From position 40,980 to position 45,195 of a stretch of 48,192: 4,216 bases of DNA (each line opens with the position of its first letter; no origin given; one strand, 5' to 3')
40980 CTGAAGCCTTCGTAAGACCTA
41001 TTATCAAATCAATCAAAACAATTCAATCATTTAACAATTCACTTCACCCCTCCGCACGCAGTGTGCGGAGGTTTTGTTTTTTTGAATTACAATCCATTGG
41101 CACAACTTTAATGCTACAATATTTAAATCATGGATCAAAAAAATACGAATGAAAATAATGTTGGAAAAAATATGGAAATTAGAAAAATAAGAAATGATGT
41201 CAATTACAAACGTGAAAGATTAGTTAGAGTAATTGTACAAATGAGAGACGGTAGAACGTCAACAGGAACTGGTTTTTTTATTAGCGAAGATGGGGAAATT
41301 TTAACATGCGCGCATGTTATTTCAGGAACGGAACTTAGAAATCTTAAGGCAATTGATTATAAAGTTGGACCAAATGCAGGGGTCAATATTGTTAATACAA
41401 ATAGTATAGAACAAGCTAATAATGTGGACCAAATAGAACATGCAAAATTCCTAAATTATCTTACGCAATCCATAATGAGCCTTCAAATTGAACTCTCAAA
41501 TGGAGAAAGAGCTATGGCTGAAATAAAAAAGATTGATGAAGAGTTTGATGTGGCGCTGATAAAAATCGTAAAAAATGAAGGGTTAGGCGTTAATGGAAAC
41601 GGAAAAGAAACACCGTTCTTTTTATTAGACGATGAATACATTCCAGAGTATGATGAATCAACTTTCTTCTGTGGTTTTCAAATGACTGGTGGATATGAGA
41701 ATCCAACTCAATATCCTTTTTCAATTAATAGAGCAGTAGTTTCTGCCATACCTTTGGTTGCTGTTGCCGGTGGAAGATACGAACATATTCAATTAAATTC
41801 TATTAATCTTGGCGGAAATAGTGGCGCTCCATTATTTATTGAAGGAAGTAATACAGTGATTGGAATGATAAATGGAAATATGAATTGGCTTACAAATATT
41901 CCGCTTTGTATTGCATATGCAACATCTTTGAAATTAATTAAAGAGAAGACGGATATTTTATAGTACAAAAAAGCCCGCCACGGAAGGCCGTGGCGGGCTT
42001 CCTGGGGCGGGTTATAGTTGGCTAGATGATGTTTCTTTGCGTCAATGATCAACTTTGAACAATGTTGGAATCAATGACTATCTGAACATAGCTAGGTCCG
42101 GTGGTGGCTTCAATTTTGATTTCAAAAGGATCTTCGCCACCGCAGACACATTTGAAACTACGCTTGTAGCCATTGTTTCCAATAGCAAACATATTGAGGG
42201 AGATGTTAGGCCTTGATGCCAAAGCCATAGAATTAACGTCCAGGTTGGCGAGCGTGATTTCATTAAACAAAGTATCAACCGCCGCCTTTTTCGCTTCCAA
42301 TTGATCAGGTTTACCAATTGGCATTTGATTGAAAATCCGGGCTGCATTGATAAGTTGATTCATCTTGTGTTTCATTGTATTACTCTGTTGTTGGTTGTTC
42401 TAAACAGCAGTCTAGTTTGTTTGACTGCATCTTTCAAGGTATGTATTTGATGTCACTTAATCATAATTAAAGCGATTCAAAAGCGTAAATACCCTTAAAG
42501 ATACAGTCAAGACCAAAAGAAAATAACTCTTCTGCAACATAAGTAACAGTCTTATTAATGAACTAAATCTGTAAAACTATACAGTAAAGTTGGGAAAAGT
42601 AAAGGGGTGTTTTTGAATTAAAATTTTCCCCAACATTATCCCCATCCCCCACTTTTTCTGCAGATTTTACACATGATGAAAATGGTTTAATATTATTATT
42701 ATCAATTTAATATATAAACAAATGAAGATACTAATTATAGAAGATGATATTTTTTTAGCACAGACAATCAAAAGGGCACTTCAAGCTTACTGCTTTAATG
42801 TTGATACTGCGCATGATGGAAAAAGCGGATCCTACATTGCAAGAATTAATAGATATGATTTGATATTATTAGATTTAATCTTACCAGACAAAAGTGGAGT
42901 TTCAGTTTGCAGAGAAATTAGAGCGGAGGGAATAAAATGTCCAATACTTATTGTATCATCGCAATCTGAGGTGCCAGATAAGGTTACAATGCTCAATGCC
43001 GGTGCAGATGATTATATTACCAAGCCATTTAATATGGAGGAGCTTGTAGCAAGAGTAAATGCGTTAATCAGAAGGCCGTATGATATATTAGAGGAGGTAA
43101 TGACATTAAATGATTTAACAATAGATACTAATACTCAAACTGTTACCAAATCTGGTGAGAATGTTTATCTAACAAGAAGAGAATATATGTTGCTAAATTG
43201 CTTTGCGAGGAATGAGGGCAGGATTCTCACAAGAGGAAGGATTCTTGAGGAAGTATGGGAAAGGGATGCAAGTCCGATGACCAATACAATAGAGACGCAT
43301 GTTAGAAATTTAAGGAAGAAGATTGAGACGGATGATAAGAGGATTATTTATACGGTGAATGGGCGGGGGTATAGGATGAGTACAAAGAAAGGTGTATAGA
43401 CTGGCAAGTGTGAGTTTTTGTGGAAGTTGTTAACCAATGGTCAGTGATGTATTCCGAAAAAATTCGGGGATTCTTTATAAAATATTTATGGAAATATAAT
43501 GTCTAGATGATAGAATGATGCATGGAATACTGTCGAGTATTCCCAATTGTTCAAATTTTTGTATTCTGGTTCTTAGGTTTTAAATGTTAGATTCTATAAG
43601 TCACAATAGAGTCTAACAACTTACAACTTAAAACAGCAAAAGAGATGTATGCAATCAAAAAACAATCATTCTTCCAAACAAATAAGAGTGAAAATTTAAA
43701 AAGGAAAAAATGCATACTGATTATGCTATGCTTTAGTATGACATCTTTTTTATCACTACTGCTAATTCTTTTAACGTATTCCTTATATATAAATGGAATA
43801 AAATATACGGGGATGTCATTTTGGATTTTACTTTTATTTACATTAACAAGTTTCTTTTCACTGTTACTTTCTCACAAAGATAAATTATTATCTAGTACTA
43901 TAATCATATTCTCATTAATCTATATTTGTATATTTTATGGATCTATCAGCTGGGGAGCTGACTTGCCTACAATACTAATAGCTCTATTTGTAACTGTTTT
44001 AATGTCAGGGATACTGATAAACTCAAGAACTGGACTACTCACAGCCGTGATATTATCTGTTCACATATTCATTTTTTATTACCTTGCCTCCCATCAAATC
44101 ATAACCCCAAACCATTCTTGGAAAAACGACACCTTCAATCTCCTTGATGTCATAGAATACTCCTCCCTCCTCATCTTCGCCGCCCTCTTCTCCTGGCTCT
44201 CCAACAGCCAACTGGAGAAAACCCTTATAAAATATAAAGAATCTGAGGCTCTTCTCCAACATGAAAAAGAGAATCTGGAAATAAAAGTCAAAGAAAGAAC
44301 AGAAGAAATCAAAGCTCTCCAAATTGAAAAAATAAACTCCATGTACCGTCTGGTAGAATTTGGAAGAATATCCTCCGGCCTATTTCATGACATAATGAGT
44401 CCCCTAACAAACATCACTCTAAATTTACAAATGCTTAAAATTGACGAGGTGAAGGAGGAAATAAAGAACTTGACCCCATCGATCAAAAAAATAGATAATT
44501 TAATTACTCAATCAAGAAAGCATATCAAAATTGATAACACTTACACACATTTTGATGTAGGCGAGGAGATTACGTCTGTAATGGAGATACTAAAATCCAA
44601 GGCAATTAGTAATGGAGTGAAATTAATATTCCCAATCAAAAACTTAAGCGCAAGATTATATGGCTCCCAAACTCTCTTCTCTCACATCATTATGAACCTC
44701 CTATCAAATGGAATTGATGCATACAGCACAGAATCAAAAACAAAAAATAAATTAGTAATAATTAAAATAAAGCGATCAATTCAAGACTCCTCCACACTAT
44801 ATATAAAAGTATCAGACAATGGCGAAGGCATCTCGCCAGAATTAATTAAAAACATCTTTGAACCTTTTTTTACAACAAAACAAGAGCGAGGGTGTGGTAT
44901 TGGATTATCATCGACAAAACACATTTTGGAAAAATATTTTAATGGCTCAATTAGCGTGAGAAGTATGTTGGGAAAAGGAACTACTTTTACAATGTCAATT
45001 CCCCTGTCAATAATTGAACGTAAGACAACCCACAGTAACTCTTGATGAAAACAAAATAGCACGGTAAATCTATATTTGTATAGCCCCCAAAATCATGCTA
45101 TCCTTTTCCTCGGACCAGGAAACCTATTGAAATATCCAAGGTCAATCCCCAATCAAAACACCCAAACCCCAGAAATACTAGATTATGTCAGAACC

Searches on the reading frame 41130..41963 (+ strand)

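Call 19: search_protein_families(library=pfam, proteins=[window:41130-41963:+], max_evalue=0.01)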
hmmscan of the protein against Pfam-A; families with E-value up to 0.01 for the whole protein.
window:41130-41963:+ (277 aa): 2 families
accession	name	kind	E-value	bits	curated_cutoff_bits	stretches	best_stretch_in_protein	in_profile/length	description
PF13365.12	Trypsin_2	-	9.6e-15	56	27.6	1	46-246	1-144/144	Trypsin-like peptidase domain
PF00089.32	Trypsin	-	6.4e-05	23.3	20.6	1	33-249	15-197/220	Trypsin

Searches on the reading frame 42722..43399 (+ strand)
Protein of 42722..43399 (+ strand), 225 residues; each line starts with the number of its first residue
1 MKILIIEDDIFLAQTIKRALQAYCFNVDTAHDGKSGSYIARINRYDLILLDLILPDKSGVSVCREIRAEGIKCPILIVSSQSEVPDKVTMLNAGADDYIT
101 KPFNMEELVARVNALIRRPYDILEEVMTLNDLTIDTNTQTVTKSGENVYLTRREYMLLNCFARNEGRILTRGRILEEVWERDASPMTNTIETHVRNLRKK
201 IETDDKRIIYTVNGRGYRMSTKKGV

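Call 5: search_protein_families(library=pfam, proteins=[window:42722-43399:+], max_evalue=1)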
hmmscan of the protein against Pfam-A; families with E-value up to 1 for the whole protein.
window:42722-43399:+ (225 aa): 5 families
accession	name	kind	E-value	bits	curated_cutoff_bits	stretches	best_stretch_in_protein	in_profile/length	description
PF00072.30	Response_reg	-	2.6e-27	95.6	30.2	1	3-113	1-111/111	Response regulator receiver domain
PF00486.34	Trans_reg_C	-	1.5e-24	86.3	26.2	1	145-219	1-77/77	Transcriptional regulatory protein, C terminal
PF05973.20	Gp49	-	0.031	14.8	23.9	1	167-214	13-60/90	Phage derived protein Gp49-like (DUF891)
PF00196.25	GerE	-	0.096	12.8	23.5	1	188-207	32-51/57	Bacterial regulatory proteins, luxR family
PF21695.3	GlnR_1st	-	0.16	12.3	27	1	19-84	18-81/111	Transcription regulator GlnR, N-terminal domain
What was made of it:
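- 42722..43399 (+): OmpR/PhoB-type response regulator (receiver plus winged-helix domain), first gene of the conserved locus. PF00072 E 2.6e-27 and PF00486 E 1.5e-24 (call 5).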

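Call 82: search_protein_families(library=ncbifam, proteins=[window:42722-43396:+], max_evalue=1)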
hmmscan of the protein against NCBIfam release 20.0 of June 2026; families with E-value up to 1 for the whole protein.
window:42722-43396:+ (225 aa): 111 families (the best 25 are shown)
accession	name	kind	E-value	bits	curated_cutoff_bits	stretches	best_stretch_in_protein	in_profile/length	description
NF041734.1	resp_reg_RppA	equivalog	2.5e-55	187.3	250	1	1-220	1-228/229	two-component system response regulator RppA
NF040689.1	MtrAB_MtrA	equivalog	6.1e-54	182.7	300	1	3-219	1-218/219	MtrAB system response regulator MtrA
TIGR02154.1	PhoB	equivalog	1e-53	182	296.2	1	2-220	4-226/226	phosphate regulon transcriptional regulator PhoB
NF045991.1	RespRegCtrARhodob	equivalog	1.3e-52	178.7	350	1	1-219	1-221/224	response regulator transcription factor CtrA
TIGR01387.1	cztR_silR_copR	subfamily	3.9e-52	177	279.2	1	3-218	1-217/218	heavy metal response regulator transcription factor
NF041733.1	resp_reg_CseB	equivalog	3.9e-52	176.9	350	1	2-220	2-227/228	two-component system response regulator CseB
NF007928.2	PRK10643.1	equivalog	2.4e-51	174.4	330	1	1-219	1-216/216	two-component system response regulator PmrA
NF007346.1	PRK09836.1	equivalog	2.6e-47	161.5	420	1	1-220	1-222/227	copper/silver response regulator transcription factor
NF045944.1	ResRegRpaBCyano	equivalog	2.4e-46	157.9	330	1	4-219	1-227/229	response regulator transcription factor RpaB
NF053854.1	RespRegPhoBBctds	equivalog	3.2e-46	157.5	270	1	3-219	1-224/225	two-component system response regulator PhoB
NF008078.0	PRK10816.1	equivalog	1.7e-45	155.2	336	1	1-220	1-221/223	two-component system response regulator PhoP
NF008567.0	PRK11517.1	equivalog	2e-45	154.9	353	1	1-222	1-221/223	response regulator transcription factor HprR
NF040534.1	resp_reg_YycF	equivalog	2.4e-45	154.6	340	1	2-217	2-223/231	response regulator YycF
NF045914.1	RespRegNblR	equivalog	4.9e-45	153.9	300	1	2-219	8-225/228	response regulator transcription factor NblR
NF008296.0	PRK11083.1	equivalog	1.1e-43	149.3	273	1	2-220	5-226/228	two-component system response regulator CreB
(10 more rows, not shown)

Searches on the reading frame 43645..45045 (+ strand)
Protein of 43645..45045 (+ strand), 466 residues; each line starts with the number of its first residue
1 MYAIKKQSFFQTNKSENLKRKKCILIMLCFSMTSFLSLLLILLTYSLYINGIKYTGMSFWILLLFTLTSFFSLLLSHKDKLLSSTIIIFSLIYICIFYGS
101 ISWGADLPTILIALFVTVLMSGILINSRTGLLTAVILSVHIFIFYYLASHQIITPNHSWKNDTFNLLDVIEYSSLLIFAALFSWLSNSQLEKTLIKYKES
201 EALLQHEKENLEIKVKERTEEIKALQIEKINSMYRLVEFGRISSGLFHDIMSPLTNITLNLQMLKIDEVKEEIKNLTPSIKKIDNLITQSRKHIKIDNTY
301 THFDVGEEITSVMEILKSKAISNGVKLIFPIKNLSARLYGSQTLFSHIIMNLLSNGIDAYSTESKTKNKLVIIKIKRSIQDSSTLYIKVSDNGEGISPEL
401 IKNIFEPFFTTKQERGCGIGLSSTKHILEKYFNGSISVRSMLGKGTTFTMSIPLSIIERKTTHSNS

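Call 5: search_protein_families(library=pfam, proteins=[window:43645-45045:+], max_evalue=1)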
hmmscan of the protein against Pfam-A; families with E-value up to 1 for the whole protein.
window:43645-45045:+ (466 aa): 7 families
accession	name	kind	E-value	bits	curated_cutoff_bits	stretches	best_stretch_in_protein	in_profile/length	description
PF02518.31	HATPase_c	-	4.4e-23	82.3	26.4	1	342-455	3-110/111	Histidine kinase-, DNA gyrase B-, and HSP90-like ATPase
PF14501.12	HATPase_c_5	-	3.1e-06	27.5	22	1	345-439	6-89/102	GHKL domain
PF13589.12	HATPase_c_3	-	6.1e-05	23.5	25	1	346-414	4-62/137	Histidine kinase-, DNA gyrase B-, and HSP90-like ATPase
PF00512.31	HisKA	-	0.005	17.3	26.9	1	244-289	7-56/66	His Kinase A (phospho-acceptor) domain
PF10883.13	DUF2681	-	0.08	13.7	28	1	173-230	12-64/90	Protein of unknown function (DUF2681)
PF18181.6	SLATT_1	-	0.58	10.7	26.3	1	176-223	60-107/122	SMODS and SLOG-associating 2TM effector domain 1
PF08946.15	Osmo_CC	-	0.85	10.4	24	0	198-226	4-32/46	Osmosensory transporter coiled coil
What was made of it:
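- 43645..45045 (+): Membrane histidine kinase with a hydrophobic N-terminal half (read by eye as multi-pass; no extracellular sensor domain detected) and a C-terminal HATPase_c domain; no receiver or Hpt domain. HATPase_c E 4.4e-23; HisKA weak, E 0.005 (call 5).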

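Call 81: search_protein_families(library=padloc, proteins=[window:43645-45042:+], max_evalue=1)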
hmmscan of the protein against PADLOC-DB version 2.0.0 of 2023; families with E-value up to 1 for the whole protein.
window:43645-45042:+ (466 aa): 0 families

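Call 82: search_protein_families(library=ncbifam, proteins=[window:43645-45042:+], max_evalue=1)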
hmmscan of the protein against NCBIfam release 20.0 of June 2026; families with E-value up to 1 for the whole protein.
window:43645-45042:+ (466 aa): 65 families (the best 25 are shown)
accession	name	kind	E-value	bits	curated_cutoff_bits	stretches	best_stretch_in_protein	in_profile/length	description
NF008468.0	PRK11360.1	equivalog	7.2e-34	117.1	646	1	228-458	385-612/616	two-component system sensor histidine kinase AtoS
NF010411.0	PRK13837.1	equivalog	1.7e-25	89.2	647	1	283-455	503-676/828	two-component system VirA-like sensor kinase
NF052574.1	HisKinEspCMyxo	equivalog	1e-22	80.2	1200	1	230-460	408-643/785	serine histidine kinase EspC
NF046044.1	PnpS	equivalog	2e-22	79.7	400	1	283-453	224-390/390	two-component system histidine kinase PnpS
NF007688.0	PRK10364.1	equivalog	2.8e-22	79.1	479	1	228-460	229-457/460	two-component system sensor histidine kinase ZraS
TIGR02956.1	TMAO_torS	equivalog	2.9e-21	75.3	676.5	1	296-461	530-689/967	TMAO reductase system sensor histidine kinase/response regulator TorS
TIGR02966.1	phoR_proteo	equivalog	3.8e-21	75.4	334.2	1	184-451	54-332/333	phosphate regulon sensor histidine kinase PhoR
TIGR02916.1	PEP_his_kin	equivalog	5e-20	71.6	300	1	239-453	475-679/679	XrtA/PEP-CTERM system histidine kinase PrsK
NF038348.1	T2SS_HK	subfamily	1.1e-19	70.3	450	2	346-454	473-573/574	histidine kinase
NF053867.1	SprKinKinDBac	equivalog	9.6e-19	67.2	775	1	231-455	278-498/500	sporulation kinase KinD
NF006800.0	PRK09303.1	equivalog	6.1e-18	64.9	342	1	177-454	88-377/383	histidine kinase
NF041947.1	LuxQ_Vibrio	equivalog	1e-17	63.3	1200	1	299-463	541-705/843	quorum-sensing autoinducer 2 sensor kinase/phosphatase LuxQ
NF047794.1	HisKinPtgB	equivalog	1.3e-17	63.4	1000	1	204-445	405-646/656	two-component system sensor histidine kinase PgtB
NF046026.1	HisKinCckACaul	equivalog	1.5e-17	63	1000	1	236-459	299-537/678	cell cycle histidine kinase CckA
NF047497.1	HK_LIC_12097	equivalog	2.2e-17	62.8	500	1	206-454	115-366/367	LIC_12097 family sensor histidine kinase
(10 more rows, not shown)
